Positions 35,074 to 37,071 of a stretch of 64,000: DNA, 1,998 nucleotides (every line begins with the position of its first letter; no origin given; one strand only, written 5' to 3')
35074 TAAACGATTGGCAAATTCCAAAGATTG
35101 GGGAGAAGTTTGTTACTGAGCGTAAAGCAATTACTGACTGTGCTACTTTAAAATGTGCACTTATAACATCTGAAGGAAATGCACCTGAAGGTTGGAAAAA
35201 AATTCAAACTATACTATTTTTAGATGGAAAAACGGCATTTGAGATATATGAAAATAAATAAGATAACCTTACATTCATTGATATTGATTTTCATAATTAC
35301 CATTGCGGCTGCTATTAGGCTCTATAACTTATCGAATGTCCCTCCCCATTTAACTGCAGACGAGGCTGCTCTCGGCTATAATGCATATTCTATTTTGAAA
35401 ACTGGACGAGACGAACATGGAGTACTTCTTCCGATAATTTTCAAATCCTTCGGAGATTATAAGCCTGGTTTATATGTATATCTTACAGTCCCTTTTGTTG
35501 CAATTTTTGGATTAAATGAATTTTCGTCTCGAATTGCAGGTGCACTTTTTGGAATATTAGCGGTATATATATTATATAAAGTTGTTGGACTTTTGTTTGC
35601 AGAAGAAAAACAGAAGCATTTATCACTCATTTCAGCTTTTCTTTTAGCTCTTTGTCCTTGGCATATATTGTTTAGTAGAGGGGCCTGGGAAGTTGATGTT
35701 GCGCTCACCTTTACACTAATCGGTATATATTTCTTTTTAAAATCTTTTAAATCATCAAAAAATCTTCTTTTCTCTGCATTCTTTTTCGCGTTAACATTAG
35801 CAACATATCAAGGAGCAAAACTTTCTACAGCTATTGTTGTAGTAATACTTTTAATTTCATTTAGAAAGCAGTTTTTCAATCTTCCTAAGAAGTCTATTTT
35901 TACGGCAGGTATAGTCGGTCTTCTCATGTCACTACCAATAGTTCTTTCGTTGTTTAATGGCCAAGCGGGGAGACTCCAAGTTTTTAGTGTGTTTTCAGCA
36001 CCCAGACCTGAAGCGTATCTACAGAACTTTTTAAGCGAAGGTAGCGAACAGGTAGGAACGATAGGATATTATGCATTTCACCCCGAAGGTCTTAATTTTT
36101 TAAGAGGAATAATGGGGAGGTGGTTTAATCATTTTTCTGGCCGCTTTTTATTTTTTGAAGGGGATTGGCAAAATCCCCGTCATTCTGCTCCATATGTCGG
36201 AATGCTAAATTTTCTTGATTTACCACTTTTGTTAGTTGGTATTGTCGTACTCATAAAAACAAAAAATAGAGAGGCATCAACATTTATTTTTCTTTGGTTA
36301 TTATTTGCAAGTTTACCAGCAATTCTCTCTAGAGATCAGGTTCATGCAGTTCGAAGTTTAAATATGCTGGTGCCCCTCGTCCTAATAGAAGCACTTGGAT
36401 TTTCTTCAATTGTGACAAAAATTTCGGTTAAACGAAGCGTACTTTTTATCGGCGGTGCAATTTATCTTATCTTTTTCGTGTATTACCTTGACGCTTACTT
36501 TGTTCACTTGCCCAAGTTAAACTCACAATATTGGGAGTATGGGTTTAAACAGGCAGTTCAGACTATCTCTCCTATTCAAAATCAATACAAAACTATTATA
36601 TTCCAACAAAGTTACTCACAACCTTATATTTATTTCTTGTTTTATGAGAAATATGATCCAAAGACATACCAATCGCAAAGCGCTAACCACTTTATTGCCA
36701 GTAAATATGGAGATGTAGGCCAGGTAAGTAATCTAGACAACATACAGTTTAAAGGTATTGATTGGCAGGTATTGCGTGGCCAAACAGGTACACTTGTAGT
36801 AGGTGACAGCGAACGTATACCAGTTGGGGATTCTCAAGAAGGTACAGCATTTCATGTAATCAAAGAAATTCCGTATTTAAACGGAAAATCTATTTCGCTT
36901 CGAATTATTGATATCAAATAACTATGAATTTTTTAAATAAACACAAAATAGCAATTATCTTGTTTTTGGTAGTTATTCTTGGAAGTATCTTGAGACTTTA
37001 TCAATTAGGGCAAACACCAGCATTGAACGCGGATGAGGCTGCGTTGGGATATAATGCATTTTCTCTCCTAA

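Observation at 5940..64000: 58-kb single-strand glycosylation super-locus with about 20 GT-C-type membrane transferases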

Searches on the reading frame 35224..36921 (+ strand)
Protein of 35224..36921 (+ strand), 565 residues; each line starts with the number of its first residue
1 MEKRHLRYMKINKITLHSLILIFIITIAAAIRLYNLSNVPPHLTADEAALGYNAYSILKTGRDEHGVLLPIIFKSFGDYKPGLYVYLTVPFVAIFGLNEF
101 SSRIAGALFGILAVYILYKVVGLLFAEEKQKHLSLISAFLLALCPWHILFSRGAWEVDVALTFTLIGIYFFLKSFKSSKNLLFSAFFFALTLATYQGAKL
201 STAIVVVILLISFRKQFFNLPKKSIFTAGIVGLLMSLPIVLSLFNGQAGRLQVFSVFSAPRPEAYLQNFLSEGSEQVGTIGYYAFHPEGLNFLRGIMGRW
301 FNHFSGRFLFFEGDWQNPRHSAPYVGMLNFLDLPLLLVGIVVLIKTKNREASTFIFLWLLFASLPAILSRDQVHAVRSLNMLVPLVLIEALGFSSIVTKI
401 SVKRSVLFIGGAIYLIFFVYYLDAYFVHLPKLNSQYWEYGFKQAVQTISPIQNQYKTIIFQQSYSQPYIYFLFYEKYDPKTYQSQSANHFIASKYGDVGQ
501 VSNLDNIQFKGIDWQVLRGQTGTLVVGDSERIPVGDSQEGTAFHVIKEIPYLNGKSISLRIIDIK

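Call 6: search_protein_families(library=pfam, proteins=[window:35224-36918:+], max_evalue=0.01)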
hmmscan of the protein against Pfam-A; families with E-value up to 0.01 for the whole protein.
window:35224-36918:+ (565 aa): 1 family
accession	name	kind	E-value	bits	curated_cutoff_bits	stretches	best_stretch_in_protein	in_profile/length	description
PF13231.12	PMT_2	-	1.8e-09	38.5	26.1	1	81-239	3-157/160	Dolichyl-phosphate-mannose-protein mannosyltransferase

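Call 13: find_encoding_contigs(protein=window:35224-36921:+, flank=10000, max_places=6)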
Protein window:35224-36921:+ (565 aa): 1 contig read that carries it; 1 place shown.
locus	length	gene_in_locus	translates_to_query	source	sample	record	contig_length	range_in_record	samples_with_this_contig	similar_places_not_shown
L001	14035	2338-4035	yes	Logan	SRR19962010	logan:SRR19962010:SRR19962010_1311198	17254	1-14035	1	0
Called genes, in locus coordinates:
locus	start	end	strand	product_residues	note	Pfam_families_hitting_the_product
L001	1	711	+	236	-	?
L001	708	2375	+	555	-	PF02366:PMT (weak)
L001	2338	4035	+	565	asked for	PF13231:PMT_2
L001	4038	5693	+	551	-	PF02366:PMT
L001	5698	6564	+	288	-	PF00535:Glycos_transf_2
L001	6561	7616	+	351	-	PF13439:Glyco_transf_4 (weak), PF00534:Glycos_transf_1, PF13692:Glyco_trans_1_4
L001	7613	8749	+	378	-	-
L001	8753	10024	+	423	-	PF01943:Polysacc_synt, PF13440:Polysacc_synt_3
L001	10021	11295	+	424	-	PF01943:Polysacc_synt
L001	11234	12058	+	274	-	PF00535:Glycos_transf_2, PF13641:Glyco_tranf_2_3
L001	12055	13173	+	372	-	PF13439:Glyco_transf_4, PF13579:Glyco_trans_4_4 (weak), PF20706:GT4-conflict, PF00534:Glycos_transf_1, PF13692:Glyco_trans_1_4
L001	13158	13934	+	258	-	PF00106:adh_short, PF08643:DUF1776 (faint), PF13561:adh_short_C2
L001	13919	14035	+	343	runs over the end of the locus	PF13641:Glyco_tranf_2_3, PF00535:Glycos_transf_2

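Call 14: find_homologous_proteins(query=window:35224-36918:+, max_evalue=0.00001)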
Query window:35224-36918:+ (565 aa): 4273 proteins with E <= 0.00001 among 8000 candidates; the best 120 are listed.
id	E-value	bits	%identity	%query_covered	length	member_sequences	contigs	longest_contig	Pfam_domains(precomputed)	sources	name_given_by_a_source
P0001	0.0e+0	1249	100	100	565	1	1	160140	PF13231.13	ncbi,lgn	-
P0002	4.1e-261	886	70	99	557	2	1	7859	PF13231.13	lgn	-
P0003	1.7e-260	884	70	100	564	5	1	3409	PF13231.13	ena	-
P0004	1.6e-257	874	69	99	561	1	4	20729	PF13231.13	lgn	-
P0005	8.5e-252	855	69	99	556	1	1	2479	PF13231.13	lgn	-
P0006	2.1e-232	791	63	99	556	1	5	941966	-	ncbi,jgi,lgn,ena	-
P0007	2.7e-216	738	61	100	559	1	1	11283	PF02366.25,PF13231.13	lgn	-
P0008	8.1e-213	726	59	95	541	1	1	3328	PF13231.13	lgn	-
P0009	1.1e-209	716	59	100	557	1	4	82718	PF02366.25,PF13231.13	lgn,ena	-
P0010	1.3e-209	716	59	99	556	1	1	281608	PF02366.25,PF13231.13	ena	-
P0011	1.6e-209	715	60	97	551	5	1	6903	PF02366.25,PF13231.13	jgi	-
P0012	1.7e-209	715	59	100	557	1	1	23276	PF02366.25,PF13231.13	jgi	-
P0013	4.4e-209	714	60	96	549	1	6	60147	PF02366.25,PF13231.13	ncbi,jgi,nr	ncbi:glycosyltransferase family 39 protein [Patescibacteria group bacterium]|nr:glycosyltransferase 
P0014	1.7e-208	712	58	97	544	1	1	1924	PF02366.25,PF13231.13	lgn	-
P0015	8.3e-208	710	60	100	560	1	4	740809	PF02366.25,PF13231.13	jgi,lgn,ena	-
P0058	1.9e-199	682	57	99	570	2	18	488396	PF13231.13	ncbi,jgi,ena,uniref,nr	ncbi:hypothetical protein A2715_04755 [Candidatus Woesebacteria bacterium RIFCSPHIGHO2_01_FULL_39_32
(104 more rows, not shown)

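Call 15: find_encoding_contigs(protein=P0006, flank=10000, max_places=2)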
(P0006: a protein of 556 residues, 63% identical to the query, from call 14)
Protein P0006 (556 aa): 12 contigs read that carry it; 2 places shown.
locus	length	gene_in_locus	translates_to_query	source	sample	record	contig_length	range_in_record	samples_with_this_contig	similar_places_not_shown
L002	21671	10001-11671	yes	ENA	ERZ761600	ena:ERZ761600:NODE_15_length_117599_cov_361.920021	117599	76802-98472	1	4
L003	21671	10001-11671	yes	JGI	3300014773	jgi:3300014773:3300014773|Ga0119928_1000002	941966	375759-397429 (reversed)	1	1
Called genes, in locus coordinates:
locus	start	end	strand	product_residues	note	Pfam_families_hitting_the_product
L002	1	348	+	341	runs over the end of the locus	PF00534:Glycos_transf_1, PF13692:Glyco_trans_1_4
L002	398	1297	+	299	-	PF00535:Glycos_transf_2, PF13641:Glyco_tranf_2_3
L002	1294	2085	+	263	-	PF00535:Glycos_transf_2, PF10111:Glyco_tranf_2_2, PF13641:Glyco_tranf_2_3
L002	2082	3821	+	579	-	PF13231:PMT_2 (weak)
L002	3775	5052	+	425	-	-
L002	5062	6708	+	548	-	PF13231:PMT_2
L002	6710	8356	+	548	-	PF10131:PTPS_related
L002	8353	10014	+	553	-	PF02366:PMT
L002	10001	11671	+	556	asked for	-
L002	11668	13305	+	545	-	PF02366:PMT (weak), PF13231:PMT_2 (weak)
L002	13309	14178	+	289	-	PF00535:Glycos_transf_2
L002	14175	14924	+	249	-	PF00106:adh_short, PF08659:KR, PF13561:adh_short_C2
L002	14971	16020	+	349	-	PF13439:Glyco_transf_4, PF13579:Glyco_trans_4_4, PF20706:GT4-conflict (weak), PF00534:Glycos_transf_1, PF13692:Glyco_trans_1_4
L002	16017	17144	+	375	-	-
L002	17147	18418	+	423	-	PF01943:Polysacc_synt, PF13440:Polysacc_synt_3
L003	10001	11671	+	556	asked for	-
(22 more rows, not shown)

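Call 16: find_encoding_contigs(protein=P0058, flank=10000, max_places=2)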
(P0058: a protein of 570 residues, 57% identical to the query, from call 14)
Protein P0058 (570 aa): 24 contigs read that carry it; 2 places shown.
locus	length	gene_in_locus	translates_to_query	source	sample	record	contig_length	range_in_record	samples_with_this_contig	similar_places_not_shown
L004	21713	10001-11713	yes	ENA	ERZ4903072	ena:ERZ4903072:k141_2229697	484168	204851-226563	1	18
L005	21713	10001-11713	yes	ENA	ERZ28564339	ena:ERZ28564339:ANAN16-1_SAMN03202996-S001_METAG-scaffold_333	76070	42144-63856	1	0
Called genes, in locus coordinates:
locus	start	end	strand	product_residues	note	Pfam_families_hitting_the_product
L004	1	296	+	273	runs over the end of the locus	PF00535:Glycos_transf_2, PF10111:Glyco_tranf_2_2, PF13641:Glyco_tranf_2_3, PF13632:Glyco_trans_2_3 (weak)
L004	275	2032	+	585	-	PF13231:PMT_2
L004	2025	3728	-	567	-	PF13231:PMT_2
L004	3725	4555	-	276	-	-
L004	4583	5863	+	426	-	-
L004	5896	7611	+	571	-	PF13231:PMT_2 (faint)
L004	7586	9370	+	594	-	-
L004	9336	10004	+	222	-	PF02834:LigT_PEase (faint), PF13563:2_5_RNA_ligase2 (weak), PF06299:DUF1045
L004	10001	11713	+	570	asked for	PF13231:PMT_2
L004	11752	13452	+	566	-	PF02366:PMT (weak), PF13231:PMT_2 (weak)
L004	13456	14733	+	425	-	PF00070:Pyr_redox (faint), PF00890:FAD_binding_2 (weak), PF01266:DAO, PF01593:Amino_oxidase, PF07992:Pyr_redox_2 (weak), PF12831:FAD_oxidored (weak), PF13450:NAD_binding_8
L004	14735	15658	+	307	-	PF00535:Glycos_transf_2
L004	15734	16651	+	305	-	PF02558:ApbA, PF08546:ApbA_C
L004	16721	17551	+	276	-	PF00389:2-Hacid_dh, PF02826:2-Hacid_dh_C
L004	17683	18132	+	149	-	PF13302:Acetyltransf_3, PF00583:Acetyltransf_1, PF13673:Acetyltransf_10 (weak), PF13508:Acetyltransf_7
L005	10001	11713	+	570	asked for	PF13231:PMT_2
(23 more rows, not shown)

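Call 17: find_encoding_contigs(protein=P0001, flank=10000, max_places=4)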
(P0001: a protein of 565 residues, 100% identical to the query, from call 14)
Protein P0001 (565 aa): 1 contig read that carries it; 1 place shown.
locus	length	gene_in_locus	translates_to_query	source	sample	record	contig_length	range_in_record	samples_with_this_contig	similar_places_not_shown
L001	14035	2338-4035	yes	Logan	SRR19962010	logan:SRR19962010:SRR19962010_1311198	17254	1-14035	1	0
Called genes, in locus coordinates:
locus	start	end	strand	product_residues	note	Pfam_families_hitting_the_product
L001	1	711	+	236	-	?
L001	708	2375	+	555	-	PF02366:PMT (weak)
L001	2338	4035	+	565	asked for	PF13231:PMT_2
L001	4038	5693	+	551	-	PF02366:PMT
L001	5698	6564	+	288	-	PF00535:Glycos_transf_2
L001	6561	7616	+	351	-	PF13439:Glyco_transf_4 (weak), PF00534:Glycos_transf_1, PF13692:Glyco_trans_1_4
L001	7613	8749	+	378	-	-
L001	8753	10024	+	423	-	PF01943:Polysacc_synt, PF13440:Polysacc_synt_3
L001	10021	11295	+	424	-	PF01943:Polysacc_synt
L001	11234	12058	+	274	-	PF00535:Glycos_transf_2, PF13641:Glyco_tranf_2_3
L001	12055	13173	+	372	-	PF13439:Glyco_transf_4, PF13579:Glyco_trans_4_4 (weak), PF20706:GT4-conflict, PF00534:Glycos_transf_1, PF13692:Glyco_trans_1_4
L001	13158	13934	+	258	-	PF00106:adh_short, PF08643:DUF1776 (faint), PF13561:adh_short_C2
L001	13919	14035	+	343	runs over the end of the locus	PF13641:Glyco_tranf_2_3, PF00535:Glycos_transf_2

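Call 28: search_solved_structures(query=window:35224-36918:+, max_evalue=1)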
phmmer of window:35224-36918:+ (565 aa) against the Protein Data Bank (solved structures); distinct sequences matched with E-value up to 1: 1.
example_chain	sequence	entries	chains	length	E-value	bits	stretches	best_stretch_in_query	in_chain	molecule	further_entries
7ow9_A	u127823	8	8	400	0.3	13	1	458-502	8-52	CYPX | Cytochrome P450 protein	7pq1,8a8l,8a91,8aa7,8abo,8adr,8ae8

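Call 30: search_solved_structures(query=A1, max_evalue=1, show_alignments=2)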
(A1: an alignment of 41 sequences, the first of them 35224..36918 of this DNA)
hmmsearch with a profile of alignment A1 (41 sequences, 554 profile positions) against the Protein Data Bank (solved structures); distinct sequences matched with E-value up to 1: 1.
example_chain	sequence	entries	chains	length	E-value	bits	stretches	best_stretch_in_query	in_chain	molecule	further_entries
5ezm_A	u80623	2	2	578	0.052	15.4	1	71-232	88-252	4-amino-4-deoxy-L-arabinose transferase or related glycosyltransferases of PMT family | 4-amino-4-deoxy-L-arabinose (L-Ara4N) transferase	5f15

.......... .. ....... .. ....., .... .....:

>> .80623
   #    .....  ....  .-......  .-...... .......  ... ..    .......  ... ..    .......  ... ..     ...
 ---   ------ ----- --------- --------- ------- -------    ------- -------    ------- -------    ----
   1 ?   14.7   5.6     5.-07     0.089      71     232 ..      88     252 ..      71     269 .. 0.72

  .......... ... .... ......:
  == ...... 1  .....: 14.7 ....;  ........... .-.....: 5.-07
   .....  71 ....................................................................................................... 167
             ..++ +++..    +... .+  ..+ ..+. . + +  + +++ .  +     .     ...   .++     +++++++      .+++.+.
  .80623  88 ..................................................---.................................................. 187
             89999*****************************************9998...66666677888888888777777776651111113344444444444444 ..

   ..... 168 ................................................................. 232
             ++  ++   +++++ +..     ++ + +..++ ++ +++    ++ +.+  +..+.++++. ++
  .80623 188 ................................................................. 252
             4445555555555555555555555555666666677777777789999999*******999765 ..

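Call 32: find_related_loci(query=A1, collection=genome_contigs, flank=10000)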
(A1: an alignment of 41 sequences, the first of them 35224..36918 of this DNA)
Query A1 (565 aa) in genome_contigs; peptide patterns used: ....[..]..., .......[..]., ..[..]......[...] (x = any residue, [..] = any of these).
600 stretches matched a pattern (row limit reached: there are more); 515 encode a relative of the query (tblastn E <= 1e-3); the best 80 are kept; 80 distinct loci.
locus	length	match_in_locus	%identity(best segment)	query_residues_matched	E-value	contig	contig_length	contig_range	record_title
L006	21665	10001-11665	62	5-560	0e+0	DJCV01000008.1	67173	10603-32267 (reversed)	MAG TPA_asm: Candidatus Woesebacteria bacterium UBA5941 UBA5941_contig_4, whole genome shotgun sequence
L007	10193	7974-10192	60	1-565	0e+0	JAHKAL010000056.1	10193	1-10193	MAG: Patescibacteria group bacterium isolate Undefined_mixed_planktonic.mb.4 Undefined_mixed_pla.mb.4_k141_1051416, whol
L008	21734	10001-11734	55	1-565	0e+0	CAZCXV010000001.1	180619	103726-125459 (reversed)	MAG TPA_asm: uncultured Gammaproteobacteria bacterium isolate SRP062349_co2_267 genome assembly, contig: NODE_32_length_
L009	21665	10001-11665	59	1-563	0e+0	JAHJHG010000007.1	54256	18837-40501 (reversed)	MAG: Patescibacteria group bacterium isolate Modern_marine_planktonic.mb.16 Modern_marine_plan.mb.16_k141_695771, whole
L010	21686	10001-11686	57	5-565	0e+0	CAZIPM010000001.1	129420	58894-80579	MAG TPA_asm: uncultured Gammaproteobacteria bacterium isolate SRP050083_co2_604 genome assembly, contig: NODE_30_length_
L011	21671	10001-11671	55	1-565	0e+0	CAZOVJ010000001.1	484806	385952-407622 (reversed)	MAG TPA_asm: uncultured Gammaproteobacteria bacterium isolate SRP068000_co4_46 genome assembly, contig: NODE_3_length_48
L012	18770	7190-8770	58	32-564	0e+0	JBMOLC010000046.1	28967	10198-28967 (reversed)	MAG: Patescibacteria group bacterium isolate Betzabe_MAG014 MAG014_46, whole genome shotgun sequence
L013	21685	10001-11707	55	3-565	0e+0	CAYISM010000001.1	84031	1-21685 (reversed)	MAG TPA_asm: uncultured Gammaproteobacteria bacterium isolate ERP119705_co3_788 genome assembly, contig: NODE_170_length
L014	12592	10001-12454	56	2-565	0e+0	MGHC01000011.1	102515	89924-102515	MAG: Candidatus Woesebacteria bacterium RIFCSPLOWO2_01_FULL_39_10 rifcsplowo2_01_scaffold_2422, whole genome shotgun seq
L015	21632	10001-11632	56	20-565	0e+0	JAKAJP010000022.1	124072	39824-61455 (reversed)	MAG: bacterium isolate WY4.bin110 NODE_142_length_124072_cov_1.955061, whole genome shotgun sequence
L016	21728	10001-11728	57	3-565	0e+0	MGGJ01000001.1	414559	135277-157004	MAG: Candidatus Woesebacteria bacterium RIFCSPHIGHO2_01_FULL_39_32 rifcsphigho2_01_scaffold_107, whole genome shotgun se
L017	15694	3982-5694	55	3-565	0e+0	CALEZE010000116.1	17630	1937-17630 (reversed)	MAG TPA_asm: uncultured bacterium isolate SRR7515931_bin.142_CONCOCT_v1.1_MAG genome assembly, contig: ERZ869938.1579, w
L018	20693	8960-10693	53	21-565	0e+0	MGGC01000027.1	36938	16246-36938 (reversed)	MAG: Candidatus Woesebacteria bacterium RIFCSPHIGHO2_01_FULL_38_10 rifcsphigho2_01_scaffold_3491, whole genome shotgun s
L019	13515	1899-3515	55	19-565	0e+0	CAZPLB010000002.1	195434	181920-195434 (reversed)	MAG TPA_asm: uncultured Gammaproteobacteria bacterium isolate SRP200132_co2_495 genome assembly, contig: NODE_9_length_1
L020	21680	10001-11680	51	2-565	0e+0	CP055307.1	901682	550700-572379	MAG: Candidatus Woesebacteria bacterium isolate Ch104b chromosome, complete genome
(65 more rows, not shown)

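Call 46: predict_structure(alignment_id=A1)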
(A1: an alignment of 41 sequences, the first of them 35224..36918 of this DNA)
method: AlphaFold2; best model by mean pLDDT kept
length: 565 residues; sequences in the alignment: 41
mean_pLDDT: 85.9   pTM: 0.88
mean pLDDT of the five models: 85.9, 84.8, 84.7, 81.7, 79.7
residues with pLDDT >= 90: 264; 70-90: 239; 50-70: 50; < 50: 12
segments of 3 or more residues with pLDDT < 50: 1-10
pLDDT, mean of each block of 10 residues (from residue 1): 45 81 97 91 87 95 88 73 92 96 95 98 82 92 92 83 97 97 96 81 94 97 96 86 68 67 82 82 82 86 90 72 76 93 92 96 85 79 96 84 71 86 86 78 94 94 82 94 76 57 88 83 90 86 92 87 92
secondary structure, 60 per line:
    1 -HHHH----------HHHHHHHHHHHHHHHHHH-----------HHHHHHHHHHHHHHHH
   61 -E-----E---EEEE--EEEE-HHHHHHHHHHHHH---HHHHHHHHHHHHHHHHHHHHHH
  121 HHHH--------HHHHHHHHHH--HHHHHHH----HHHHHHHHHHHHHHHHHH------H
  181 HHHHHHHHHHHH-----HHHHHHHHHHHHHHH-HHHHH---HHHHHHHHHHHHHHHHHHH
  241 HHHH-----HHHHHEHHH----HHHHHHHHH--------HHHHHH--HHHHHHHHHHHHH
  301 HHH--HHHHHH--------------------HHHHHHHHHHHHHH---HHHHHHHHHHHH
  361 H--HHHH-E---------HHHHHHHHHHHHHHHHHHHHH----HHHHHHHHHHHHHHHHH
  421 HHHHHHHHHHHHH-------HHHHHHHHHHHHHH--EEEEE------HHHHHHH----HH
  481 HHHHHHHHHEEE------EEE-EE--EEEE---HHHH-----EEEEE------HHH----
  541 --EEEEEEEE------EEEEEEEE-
elements in order: H2-5 H16-33 H45-60 E72-75 E78-81 H83-95 H99-124 H133-142 H145-151 H156-173 H180-192 H198-212 H214-218 H222-244 H250-254 H263-271 H280-285 H288-303 H306-311 H332-345 H349-361 H364-367 H379-399 H404-433 H441-454 E457-461 H468-474 H479-489 E490-492 E499-501 E507-510 H514-517 E523-527 E543-550 E557-564

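Call 48: fold_search(model_id=the predicted structure, library=pdb)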
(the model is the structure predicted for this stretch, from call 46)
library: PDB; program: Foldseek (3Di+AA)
matches with E <= 10: 236; with E <= 0.001: 19
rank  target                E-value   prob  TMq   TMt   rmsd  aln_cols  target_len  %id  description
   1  6ezn_F                2.5e-07  1.00  0.46  0.41  13.1       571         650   13  Cryo-EM structure of the yeast oligosaccharyltransferase (OST) complex (released 2018-01-17)
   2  8age_A                8.4e-07  1.00  0.48  0.43  12.7       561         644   13  Structure of yeast oligosaccharylransferase complex with acceptor peptide bound (released 2022-12-07)
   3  6s7t_A                3.6e-06  1.00  0.50  0.41  12.9       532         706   14  Cryo-EM structure of human oligosaccharyltransferase complex OST-B (released 2019-12-18)
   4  6ftg_5                3.6e-06  1.00  0.49  0.43  14.6       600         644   12  Subtomogram average of OST-containing ribosome-translocon complexes from canine rough microsomal membranes (released 2018-03-21)
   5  3wak                  4.3e-06  1.00  0.47  0.33  14.1       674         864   11  Crystal structure of the Archaeoglobus fulgidus oligosaccharyltransferase (O29867_ARCFU) in the apo form (released 2013-10-30)
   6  5f15                  5.6e-06  1.00  0.53  0.55  10.9       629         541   11  Crystal Structure of ArnT from Cupriavidus metallidurans bound to Undecaprenyl phosphate (released 2016-02-17)
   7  9n9j_I                6.1e-06  1.00  0.48  0.40  13.4       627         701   12  Structure of a GRP94 folding intermediate engaged with a CCDC134- and FKBP11-bound secretory translocon (released 2025-11-19)
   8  7e9s_A                8.2e-06  1.00  0.48  0.33  13.3       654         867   13  Archaeal oligosaccharyltransferase AglB from Archaeoglobus fulgidus in complex with an inhibitory peptide and a dolich (released 2021-09-08)
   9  9s6t_A                9.4e-06  1.00  0.51  0.58   9.2       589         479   12  Ternary cryo-EM structure of chicken ALG12 with Dol25-PP-GlcNAc2Man7, Dol25-P-Man, and Fab (released 2026-03-18)
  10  9s6s_A                1.6e-05  1.00  0.49  0.50  10.2       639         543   12  Ternary cryo-EM structure of human ALG9 with Dol25-PP-GlcNAc2Man6, Dol25-P-Man and Fab (released 2026-03-18)
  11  9s6u_A                2.1e-05  1.00  0.49  0.50   9.6       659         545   12  Ternary cryo-EM structure of human ALG9 with Dol25-PP-GlcNAc2Man8, Dol25-P-Man and Fab (released 2026-03-18)
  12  9i5k_A                2.9e-05  1.00  0.44  0.50  13.5       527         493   13  Structure of the Chaetomium thermophilum Pmt4 homodimer (C2 symmetry) (released 2025-12-24)
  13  5gmy_A                3.1e-05  1.00  0.48  0.34  13.5       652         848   12  Crystal structure of the Archaeoglobus fulgidus oligosaccharyltransferase (O29867_ARCFU) tethered with an acceptor pep (released 2017-02-01)
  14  5ezm                  3.3e-05  1.00  0.43  0.45  15.3       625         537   12  Crystal Structure of ArnT from Cupriavidus metallidurans in the apo state (released 2016-02-17)
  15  6gxc_A                4.8e-05  1.00  0.46  0.38  13.7       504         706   15  Bacterial oligosaccharyltransferase PglB in complex with an inhibitory peptide and a reactive lipid-linked oligosaccha (released 2018-11-14)
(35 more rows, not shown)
